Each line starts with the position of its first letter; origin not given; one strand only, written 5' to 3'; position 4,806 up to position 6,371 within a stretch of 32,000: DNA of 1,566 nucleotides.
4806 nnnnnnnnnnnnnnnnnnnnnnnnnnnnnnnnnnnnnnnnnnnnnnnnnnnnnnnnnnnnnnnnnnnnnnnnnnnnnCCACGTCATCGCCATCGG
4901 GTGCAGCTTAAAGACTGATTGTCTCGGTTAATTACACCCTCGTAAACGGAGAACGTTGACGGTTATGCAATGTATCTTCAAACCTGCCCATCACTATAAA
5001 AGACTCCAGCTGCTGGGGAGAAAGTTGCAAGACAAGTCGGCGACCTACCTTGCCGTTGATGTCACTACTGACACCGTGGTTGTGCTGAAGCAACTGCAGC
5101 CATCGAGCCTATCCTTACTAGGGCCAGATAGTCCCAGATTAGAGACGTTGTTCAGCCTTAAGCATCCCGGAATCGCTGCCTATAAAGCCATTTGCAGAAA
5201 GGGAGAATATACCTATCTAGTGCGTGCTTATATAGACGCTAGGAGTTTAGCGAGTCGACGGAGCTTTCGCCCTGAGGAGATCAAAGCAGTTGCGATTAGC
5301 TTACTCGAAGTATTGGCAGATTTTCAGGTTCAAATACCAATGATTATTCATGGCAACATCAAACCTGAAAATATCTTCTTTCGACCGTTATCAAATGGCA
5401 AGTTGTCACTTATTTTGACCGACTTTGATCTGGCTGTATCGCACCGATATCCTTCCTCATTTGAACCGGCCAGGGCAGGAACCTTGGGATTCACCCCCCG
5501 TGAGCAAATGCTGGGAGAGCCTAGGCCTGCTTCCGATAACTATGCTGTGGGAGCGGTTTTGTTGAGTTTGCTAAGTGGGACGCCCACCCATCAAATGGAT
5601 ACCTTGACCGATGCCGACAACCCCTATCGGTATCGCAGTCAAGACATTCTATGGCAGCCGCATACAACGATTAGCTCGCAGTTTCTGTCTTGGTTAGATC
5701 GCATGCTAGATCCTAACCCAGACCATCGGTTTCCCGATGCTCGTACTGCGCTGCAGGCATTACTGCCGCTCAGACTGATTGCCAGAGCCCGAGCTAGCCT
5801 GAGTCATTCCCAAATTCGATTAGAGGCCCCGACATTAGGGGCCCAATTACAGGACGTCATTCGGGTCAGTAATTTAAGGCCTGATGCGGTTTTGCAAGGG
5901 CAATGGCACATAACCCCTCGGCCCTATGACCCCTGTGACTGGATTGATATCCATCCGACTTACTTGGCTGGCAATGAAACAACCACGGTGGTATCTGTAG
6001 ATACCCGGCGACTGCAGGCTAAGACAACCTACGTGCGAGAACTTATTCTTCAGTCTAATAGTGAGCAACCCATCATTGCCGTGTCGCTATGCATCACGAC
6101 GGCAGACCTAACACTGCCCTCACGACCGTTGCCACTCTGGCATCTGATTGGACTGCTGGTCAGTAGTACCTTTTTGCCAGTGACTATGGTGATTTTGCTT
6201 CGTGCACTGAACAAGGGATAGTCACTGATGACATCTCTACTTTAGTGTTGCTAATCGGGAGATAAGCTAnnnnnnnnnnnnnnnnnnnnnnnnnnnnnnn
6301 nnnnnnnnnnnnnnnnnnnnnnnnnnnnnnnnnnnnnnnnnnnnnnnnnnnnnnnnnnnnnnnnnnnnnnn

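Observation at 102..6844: Lower-G+C, HIP1-poor ~6.7-kb island at the left of the window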

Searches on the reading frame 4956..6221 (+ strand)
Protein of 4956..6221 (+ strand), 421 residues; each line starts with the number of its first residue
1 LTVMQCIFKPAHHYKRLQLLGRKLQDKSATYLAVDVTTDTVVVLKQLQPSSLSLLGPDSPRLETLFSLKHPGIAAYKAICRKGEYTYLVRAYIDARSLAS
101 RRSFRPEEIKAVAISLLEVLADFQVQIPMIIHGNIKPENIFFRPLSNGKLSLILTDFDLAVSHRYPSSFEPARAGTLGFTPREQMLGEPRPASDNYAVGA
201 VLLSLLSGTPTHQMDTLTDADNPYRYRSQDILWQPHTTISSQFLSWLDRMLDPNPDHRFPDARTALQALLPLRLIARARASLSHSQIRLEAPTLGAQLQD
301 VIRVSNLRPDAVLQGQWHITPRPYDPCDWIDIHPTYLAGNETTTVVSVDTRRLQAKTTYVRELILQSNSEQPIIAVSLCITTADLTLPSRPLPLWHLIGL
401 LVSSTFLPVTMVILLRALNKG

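Call 6: search_protein_families(library=pfam, proteins=[window:4956-6221:+], max_evalue=0.01)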
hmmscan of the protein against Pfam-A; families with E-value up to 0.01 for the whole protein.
window:4956-6221:+ (421 aa): 1 family
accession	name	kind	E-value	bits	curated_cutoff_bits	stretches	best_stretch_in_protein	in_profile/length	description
PF00069.31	Pkinase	-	4.2e-18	66.1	31.7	1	28-260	13-253/263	Protein kinase domain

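Call 28: search_protein_families(library=padloc, proteins=[window:4956-6221:+], max_evalue=0.1)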
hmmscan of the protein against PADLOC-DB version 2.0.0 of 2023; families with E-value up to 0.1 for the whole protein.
window:4956-6221:+ (421 aa): 29 families (the best 25 are shown)
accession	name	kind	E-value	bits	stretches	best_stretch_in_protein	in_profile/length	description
PDLC04044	PD-T4-6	-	1.4e-24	84.9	1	27-274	45-294/372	-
PDLC04045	PD-T4-6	-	1.4e-21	74.9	1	12-282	33-308/350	-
PDLC04062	PD-T4-6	-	1.7e-19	68.2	1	65-272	91-293/450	-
PDLC04051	PD-T4-6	-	3e-19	67.3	1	28-276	46-298/476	-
PDLC04042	PD-T4-6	-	1.6e-18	65.3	1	30-273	25-273/292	-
PDLC04138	mad6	-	7.4e-18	62.8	1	31-271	68-312/659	mads_6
PDLC03920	MkoA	-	9.9e-16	55.2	1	26-270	19-275/1112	-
PDLC04053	PD-T4-6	-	1.1e-15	56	1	14-269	11-268/311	-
PDLC01088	C3a189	-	1.2e-12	45.3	1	65-279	51-263/840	kinase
PDLC04047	PD-T4-6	-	1.5e-09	35.4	1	12-211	10-211/327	-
PDLC04055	PD-T4-6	-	3.6e-09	33.9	1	67-282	126-345/496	-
PDLC03921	MkoA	-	4e-09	32.7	2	192-272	395-466/1607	-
PDLC04054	PD-T4-6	-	1.8e-08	32.2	1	28-269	24-270/347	-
PDLC04043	PD-T4-6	-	1.9e-08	31.8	1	67-286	71-289/452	-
PDLC04048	PD-T4-6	-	4e-07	27.7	1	65-215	65-215/354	-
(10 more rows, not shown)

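Call 29: search_protein_families(library=ncbifam, proteins=[window:4956-6221:+], max_evalue=0.1)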
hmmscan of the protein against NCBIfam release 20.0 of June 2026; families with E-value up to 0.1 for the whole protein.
window:4956-6221:+ (421 aa): 6 families
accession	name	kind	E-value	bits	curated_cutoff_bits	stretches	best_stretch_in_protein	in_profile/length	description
NF047741.1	antiphage_MADS6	equivalog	6.2e-15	54.7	460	2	129-319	319-499/612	methylation-associated defense system protein kinase MAD6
NF038150.1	lanthi_synth_IV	equivalog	2.2e-13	49.5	650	1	27-273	202-457/851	class IV lanthionine synthetase LanL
NF033483.0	PknB_PASTA_kin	equivalog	6.4e-06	25.5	450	1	67-216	63-212/563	Stk1 family PASTA domain-containing Ser/Thr kinase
NF033442.0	BREX_PglW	equivalog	0.00012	19.9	990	1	63-180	560-675/1391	BREX system serine/threonine kinase PglW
NF043056.1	T4SS_LegK1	equivalog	0.0028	16.3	550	1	114-210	195-287/516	Dot/Icm T4SS effector kinase LegK1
NF040671.1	PLuB_AAA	exception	0.0039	14.6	999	1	48-206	43-197/1256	PLuB system helicase-like protein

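Call 63: search_protein_representatives(protein=window:4956-6221:+)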
Query: 421 residues. Proteins with E-value up to 0.001 (for the whole library): 40288; up to 1e-10: 2770; up to 1e-30: 164. The best 150 are listed.
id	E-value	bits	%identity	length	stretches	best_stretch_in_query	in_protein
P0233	2.7e-121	422.0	51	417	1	11-415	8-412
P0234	3.0e-97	342.8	47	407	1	13-419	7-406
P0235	1.0e-61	225.8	36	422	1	9-402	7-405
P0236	6.4e-59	216.6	47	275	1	83-314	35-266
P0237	3.4e-56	207.6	35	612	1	11-406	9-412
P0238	8.5e-56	206.3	36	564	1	14-405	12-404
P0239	2.1e-55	205.0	37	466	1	11-403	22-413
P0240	3.2e-55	204.4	36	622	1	12-406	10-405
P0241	8.1e-55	203.1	39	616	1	11-404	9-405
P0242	5.5e-54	200.3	34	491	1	11-409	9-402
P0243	7.6e-54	199.9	37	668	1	18-406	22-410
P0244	2.2e-53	198.3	35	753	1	11-401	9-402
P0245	3.1e-53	197.8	36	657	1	14-407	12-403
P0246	4.5e-53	197.3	36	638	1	12-393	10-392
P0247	5.4e-53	197.1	33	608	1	12-410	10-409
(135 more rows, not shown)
